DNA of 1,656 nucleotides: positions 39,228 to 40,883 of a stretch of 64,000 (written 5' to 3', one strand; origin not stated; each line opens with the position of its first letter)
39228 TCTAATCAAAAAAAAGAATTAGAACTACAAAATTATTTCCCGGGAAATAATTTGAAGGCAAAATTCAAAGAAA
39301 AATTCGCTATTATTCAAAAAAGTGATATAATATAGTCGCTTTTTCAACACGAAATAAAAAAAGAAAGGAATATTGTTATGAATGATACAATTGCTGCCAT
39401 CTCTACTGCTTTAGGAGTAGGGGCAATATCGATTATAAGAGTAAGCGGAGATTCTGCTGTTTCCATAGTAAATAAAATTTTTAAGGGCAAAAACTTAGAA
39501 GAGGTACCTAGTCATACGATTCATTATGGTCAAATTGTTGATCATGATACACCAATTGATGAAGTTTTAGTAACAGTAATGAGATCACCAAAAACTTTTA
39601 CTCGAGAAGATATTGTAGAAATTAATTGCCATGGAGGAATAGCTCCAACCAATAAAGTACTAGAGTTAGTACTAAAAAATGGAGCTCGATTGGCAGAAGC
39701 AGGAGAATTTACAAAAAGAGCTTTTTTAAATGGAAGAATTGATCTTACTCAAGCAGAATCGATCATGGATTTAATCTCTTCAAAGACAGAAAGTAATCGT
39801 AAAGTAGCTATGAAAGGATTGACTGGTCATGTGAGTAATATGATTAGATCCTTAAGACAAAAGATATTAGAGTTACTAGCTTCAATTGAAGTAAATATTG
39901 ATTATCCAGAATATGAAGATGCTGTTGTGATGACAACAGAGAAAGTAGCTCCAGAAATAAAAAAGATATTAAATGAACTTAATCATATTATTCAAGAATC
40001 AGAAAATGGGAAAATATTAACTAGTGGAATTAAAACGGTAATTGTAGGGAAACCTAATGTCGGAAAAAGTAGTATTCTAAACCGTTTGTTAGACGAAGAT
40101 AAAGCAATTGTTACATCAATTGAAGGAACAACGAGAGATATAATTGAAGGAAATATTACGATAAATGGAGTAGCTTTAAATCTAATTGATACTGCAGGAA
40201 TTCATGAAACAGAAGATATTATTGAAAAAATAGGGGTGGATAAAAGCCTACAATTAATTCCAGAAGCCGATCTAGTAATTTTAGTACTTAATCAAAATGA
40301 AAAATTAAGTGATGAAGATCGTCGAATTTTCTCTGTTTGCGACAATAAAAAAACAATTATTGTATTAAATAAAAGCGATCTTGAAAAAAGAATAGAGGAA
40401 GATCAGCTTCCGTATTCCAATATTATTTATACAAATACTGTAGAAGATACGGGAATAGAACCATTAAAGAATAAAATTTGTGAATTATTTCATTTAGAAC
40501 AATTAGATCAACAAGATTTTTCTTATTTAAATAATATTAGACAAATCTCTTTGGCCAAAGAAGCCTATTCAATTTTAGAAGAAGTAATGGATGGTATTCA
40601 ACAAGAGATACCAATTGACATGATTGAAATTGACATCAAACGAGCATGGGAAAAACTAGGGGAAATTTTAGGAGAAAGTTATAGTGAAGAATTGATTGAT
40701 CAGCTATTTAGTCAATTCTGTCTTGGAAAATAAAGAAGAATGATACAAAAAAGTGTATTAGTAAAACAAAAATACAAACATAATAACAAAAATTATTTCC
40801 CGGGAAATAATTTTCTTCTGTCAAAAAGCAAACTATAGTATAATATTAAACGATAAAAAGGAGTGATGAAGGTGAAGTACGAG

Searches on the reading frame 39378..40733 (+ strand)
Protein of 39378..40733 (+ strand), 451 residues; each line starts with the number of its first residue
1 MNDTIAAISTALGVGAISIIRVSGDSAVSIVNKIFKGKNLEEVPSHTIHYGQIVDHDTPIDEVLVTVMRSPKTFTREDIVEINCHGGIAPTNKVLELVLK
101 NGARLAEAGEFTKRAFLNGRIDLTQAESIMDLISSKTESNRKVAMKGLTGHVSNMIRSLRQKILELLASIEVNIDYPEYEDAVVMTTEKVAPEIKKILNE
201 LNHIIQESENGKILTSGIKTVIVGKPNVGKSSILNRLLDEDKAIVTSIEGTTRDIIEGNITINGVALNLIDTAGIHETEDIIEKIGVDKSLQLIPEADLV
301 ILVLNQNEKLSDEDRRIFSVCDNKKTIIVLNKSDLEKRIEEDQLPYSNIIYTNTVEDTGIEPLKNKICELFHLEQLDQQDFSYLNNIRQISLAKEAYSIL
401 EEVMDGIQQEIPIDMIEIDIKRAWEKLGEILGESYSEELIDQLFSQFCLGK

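Call 7: search_protein_families(library=ncbifam, proteins=[window:39378-40733:+])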
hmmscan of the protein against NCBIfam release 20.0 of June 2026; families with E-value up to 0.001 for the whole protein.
window:39378-40733:+ (451 aa): 17 families
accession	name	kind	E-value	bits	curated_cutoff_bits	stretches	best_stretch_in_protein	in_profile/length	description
TIGR00450.1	mnmE_trmE_thdF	equivalog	1.8e-130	436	252.6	1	10-451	2-446/446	tRNA uridine-5-carboxymethylaminomethyl(34) synthesis GTPase MnmE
NF003661.0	PRK05291.1-3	equivalog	9.8e-114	381.1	380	1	2-451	3-448/448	tRNA uridine-5-carboxymethylaminomethyl(34) synthesis GTPase MnmE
TIGR03594.1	GTPase_EngA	equivalog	7.2e-35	120.8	306.7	1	194-338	149-301/432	ribosome biogenesis GTPase Der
TIGR00231.1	small_GTP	domain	1.2e-29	103.2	42.5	1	217-343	3-132/164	GTP-binding protein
NF000908.1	PRK00089.1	equivalog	1.4e-25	90.2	237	1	221-422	7-214/291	GTPase Era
TIGR03918.1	GTP_HydF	equivalog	1.3e-24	86.8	325.55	1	219-375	9-171/392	[FeFe] hydrogenase H-cluster maturation GTPase HydF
NF002828.0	PRK03003.1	equivalog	1.5e-21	76.5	631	1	203-335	199-336/477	ribosome biogenesis GTPase Der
NF007071.0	PRK09518.1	equivalog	7.9e-20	70.9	953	1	196-337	422-569/706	bifunctional cytidylate kinase/GTPase Der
TIGR00436.1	era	equivalog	1.9e-17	63.5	116.25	1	220-420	3-210/270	GTPase Era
TIGR03596.1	GTPase_YlqF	equivalog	1.7e-15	57.1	208.2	1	178-275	75-173/276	ribosome biogenesis GTPase YlqF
TIGR00437.1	feoB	equivalog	2.2e-12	46.5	315.65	1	224-428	1-197/594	ferrous iron transport protein B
TIGR03597.1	GTPase_YqeH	equivalog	3e-09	36.5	297.4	1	198-297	142-237/361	ribosome biogenesis GTPase YqeH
TIGR03598.1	GTPase_YsxC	equivalog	1.7e-06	27.9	124.45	1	217-339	18-145/186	ribosome biogenesis GTP-binding protein YihA/YsxC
TIGR00993.1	3a0901s04IAP86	subfamily_domain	1.2e-05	23.7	660.7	1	213-277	114-178/763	chloroplast protein import component Toc86/159, G and M domains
TIGR03156.1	GTP_HflX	equivalog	3.3e-05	23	216.75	1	193-369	162-349/351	GTPase HflX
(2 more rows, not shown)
